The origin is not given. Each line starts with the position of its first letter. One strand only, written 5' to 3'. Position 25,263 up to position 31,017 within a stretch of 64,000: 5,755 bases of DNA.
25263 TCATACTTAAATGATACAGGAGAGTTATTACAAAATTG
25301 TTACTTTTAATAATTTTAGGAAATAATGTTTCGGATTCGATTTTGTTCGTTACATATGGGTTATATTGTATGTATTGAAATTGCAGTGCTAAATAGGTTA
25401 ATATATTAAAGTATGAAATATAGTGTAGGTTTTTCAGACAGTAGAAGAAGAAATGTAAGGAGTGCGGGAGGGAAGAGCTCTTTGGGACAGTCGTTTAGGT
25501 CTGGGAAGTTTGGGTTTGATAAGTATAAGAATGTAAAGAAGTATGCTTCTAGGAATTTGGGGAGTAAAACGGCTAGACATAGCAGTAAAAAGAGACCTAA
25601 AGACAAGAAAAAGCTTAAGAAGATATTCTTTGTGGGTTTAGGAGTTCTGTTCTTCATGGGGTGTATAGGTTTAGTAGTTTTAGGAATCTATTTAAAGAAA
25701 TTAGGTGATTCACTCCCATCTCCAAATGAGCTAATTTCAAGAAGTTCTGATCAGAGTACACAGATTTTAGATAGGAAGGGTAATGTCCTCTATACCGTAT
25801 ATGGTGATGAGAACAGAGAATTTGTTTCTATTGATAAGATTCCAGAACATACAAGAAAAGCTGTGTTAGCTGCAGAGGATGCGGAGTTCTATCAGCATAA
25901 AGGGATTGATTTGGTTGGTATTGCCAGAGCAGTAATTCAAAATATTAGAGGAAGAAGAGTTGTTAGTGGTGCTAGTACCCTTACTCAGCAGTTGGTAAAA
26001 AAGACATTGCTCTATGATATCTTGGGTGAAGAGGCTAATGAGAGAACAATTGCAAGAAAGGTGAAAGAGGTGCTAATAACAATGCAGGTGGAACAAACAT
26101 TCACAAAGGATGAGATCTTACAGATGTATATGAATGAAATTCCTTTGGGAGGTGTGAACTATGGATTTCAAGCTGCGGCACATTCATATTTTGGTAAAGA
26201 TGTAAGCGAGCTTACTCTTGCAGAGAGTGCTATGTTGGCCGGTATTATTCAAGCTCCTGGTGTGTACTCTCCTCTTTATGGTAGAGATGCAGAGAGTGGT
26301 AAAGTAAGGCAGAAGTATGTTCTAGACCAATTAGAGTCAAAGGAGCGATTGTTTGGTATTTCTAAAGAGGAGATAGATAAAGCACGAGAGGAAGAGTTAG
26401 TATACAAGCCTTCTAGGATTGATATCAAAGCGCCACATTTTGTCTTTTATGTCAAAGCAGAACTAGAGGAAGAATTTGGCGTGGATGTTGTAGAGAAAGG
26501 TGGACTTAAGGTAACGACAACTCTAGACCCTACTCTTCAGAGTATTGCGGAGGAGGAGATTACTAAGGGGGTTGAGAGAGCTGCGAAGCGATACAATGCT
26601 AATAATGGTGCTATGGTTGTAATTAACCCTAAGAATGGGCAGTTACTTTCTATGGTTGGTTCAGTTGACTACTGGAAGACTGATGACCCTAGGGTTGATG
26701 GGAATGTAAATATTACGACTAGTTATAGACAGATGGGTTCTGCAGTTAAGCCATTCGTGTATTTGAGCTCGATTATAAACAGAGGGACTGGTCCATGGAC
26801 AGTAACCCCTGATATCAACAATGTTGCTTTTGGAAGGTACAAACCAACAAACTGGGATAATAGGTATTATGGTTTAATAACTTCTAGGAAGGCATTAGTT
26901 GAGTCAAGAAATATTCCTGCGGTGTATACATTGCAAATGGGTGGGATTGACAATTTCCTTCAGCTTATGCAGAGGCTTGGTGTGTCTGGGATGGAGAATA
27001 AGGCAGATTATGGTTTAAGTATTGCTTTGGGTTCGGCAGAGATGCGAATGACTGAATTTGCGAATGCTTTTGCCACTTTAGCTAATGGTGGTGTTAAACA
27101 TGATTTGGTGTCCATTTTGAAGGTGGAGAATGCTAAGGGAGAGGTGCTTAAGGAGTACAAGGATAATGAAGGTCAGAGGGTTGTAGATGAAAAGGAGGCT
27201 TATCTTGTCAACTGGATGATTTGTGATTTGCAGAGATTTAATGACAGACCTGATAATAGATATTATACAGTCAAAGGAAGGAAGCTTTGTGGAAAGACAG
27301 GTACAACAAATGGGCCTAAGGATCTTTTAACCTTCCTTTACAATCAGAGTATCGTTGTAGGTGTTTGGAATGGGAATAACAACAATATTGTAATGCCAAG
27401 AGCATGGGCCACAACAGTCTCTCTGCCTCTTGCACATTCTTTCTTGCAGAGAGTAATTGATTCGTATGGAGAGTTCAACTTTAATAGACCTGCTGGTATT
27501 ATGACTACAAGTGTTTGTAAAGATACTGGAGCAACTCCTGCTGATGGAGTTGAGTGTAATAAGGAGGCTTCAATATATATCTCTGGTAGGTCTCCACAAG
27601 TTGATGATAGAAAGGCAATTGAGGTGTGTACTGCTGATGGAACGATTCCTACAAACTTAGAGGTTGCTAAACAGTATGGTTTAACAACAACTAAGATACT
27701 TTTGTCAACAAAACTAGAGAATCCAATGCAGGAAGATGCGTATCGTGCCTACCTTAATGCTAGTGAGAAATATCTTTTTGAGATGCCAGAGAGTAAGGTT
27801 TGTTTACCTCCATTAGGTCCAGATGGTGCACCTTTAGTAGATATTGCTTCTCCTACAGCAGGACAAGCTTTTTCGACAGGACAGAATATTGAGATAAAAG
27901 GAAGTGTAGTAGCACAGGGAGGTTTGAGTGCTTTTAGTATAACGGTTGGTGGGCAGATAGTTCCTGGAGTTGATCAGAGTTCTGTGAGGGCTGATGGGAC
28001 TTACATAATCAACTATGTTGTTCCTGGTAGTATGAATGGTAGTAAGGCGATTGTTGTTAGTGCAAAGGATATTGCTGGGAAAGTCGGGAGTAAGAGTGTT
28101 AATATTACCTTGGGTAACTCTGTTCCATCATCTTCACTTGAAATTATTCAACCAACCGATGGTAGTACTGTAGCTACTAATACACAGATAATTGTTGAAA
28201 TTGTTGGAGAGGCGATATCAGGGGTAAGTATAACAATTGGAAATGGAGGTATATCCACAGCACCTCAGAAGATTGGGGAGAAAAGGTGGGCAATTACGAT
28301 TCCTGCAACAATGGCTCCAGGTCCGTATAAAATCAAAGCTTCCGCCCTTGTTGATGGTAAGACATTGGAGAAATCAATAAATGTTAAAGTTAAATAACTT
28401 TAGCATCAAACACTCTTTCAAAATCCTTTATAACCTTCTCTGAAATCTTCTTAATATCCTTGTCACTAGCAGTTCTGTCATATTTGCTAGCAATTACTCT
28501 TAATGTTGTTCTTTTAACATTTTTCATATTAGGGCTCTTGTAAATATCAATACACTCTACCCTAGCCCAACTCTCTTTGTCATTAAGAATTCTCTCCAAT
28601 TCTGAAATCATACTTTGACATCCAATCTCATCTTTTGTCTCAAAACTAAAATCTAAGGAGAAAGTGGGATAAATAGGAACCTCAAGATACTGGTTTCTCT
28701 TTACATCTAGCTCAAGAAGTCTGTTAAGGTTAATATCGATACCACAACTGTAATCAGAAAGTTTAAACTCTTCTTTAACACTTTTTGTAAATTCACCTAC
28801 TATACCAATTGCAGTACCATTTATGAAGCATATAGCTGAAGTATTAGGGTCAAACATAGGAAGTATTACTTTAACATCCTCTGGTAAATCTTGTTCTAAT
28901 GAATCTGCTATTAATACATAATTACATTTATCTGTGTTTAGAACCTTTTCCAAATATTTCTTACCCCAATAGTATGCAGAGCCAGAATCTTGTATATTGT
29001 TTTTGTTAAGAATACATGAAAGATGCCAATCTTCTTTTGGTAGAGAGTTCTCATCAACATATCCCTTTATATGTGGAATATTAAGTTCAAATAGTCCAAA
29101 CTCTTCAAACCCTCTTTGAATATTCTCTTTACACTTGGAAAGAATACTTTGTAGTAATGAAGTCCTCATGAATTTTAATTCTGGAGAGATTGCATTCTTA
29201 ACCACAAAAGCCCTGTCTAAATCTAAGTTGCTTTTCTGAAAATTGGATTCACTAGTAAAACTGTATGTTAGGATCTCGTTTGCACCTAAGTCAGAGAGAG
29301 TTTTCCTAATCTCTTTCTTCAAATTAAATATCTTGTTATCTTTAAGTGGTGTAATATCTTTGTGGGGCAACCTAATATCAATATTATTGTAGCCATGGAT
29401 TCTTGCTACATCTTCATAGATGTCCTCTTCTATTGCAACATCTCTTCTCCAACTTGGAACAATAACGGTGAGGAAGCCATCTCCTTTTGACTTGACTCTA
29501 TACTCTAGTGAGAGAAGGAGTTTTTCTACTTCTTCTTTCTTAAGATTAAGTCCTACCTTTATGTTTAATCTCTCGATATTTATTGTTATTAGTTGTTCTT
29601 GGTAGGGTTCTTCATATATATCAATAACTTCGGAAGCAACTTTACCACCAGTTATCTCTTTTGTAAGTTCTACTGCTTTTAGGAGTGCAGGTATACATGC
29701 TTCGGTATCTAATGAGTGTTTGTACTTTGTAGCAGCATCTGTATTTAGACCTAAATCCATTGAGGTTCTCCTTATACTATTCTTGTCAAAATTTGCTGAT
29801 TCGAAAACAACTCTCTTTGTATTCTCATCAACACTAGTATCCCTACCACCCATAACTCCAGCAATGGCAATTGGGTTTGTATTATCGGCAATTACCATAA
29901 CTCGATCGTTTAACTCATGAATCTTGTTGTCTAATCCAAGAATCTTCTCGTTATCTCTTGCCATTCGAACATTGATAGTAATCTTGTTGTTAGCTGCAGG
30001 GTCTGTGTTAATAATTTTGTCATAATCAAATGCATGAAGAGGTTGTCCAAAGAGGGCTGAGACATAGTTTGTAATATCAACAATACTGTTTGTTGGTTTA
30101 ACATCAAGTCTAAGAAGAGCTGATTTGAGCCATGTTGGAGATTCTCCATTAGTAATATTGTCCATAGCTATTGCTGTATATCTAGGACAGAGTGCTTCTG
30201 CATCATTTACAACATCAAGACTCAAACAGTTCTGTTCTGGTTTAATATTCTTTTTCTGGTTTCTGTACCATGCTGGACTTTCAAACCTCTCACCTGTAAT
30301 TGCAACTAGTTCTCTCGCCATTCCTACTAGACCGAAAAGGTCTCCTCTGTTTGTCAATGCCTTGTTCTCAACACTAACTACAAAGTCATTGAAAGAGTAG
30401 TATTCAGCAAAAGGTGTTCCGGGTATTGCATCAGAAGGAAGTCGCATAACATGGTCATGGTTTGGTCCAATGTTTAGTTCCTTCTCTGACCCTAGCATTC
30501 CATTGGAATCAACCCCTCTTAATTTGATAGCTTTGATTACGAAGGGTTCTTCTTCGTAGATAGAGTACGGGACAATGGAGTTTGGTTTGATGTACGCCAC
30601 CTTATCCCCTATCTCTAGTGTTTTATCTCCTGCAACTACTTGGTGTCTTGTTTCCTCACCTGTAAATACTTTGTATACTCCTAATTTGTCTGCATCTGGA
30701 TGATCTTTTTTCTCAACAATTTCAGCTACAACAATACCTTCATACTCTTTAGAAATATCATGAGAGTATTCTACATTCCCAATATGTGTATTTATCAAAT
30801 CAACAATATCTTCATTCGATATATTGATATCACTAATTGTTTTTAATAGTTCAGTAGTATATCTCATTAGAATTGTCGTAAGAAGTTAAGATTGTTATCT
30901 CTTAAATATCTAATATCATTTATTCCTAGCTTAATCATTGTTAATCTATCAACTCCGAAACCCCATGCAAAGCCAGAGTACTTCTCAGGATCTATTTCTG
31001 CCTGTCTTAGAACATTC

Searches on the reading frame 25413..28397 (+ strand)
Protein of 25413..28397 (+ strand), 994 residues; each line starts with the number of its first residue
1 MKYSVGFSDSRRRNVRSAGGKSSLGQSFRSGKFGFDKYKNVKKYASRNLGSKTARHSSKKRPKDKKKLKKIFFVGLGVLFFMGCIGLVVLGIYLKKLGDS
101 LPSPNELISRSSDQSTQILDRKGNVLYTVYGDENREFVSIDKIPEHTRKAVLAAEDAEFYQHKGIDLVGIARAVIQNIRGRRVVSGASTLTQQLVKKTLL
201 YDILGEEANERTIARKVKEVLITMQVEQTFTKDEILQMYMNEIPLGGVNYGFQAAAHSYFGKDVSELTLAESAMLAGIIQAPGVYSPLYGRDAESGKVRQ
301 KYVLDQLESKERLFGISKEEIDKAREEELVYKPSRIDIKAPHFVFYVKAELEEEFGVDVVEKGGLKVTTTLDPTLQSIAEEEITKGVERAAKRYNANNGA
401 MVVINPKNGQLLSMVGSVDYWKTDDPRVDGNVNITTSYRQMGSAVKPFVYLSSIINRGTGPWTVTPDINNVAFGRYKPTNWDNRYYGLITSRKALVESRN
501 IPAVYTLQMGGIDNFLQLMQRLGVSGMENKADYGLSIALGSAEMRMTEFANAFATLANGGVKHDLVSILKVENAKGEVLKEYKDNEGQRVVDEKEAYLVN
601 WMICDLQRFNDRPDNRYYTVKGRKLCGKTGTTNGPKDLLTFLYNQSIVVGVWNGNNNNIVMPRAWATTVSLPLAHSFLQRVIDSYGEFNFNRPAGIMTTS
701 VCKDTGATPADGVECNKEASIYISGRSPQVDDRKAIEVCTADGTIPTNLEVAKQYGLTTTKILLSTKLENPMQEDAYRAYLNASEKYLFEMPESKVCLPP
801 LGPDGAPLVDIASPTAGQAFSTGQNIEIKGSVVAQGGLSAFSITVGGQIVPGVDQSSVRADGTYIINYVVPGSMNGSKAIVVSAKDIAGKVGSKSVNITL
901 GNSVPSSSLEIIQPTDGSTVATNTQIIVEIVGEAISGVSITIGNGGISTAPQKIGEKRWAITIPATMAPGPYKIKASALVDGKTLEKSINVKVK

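Call 22: search_protein_families(library=pfam, proteins=[window:25413-28397:+], max_evalue=0.00001)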
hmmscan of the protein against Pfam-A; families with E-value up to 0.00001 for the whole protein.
window:25413-28397:+ (994 aa): 3 families
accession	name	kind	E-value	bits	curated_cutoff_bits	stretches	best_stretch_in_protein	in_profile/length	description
PF00912.28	Transgly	-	5.7e-62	208.7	27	1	123-307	2-177/178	Transglycosylase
PF00905.27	Transpeptidase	-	4.4e-17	62.7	22.1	1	399-634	1-244/299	Penicillin binding protein transpeptidase domain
PF17957.7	Big_7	-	3.3e-07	31.3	24.1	0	807-880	1-68/70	Bacterial Ig domain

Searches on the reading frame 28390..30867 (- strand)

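Call 22: search_protein_families(library=pfam, proteins=[window:28390-30867:-], max_evalue=0.00001)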
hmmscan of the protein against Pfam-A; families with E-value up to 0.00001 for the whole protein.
window:28390-30867:- (825 aa): 5 families
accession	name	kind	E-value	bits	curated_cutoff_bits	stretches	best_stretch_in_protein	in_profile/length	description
PF03483.22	B3_4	-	1.4e-54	184.7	29.3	1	227-407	2-174/174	B3/4 domain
PF17759.6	tRNA_synthFbeta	-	4.6e-29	101.8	22.4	1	497-714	2-214/214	Phenylalanyl tRNA synthetase beta chain CLM domain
PF03484.21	B5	-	1e-19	70.9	28.6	1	427-493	1-67/67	tRNA synthetase B5 domain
PF01588.26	tRNA_bind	-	5.4e-14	52.5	27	1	45-151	1-95/96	Putative tRNA binding domain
PF03147.19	FDX-ACB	-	6.8e-08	33.3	31.1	1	731-823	1-92/94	Ferredoxin-fold anticodon binding domain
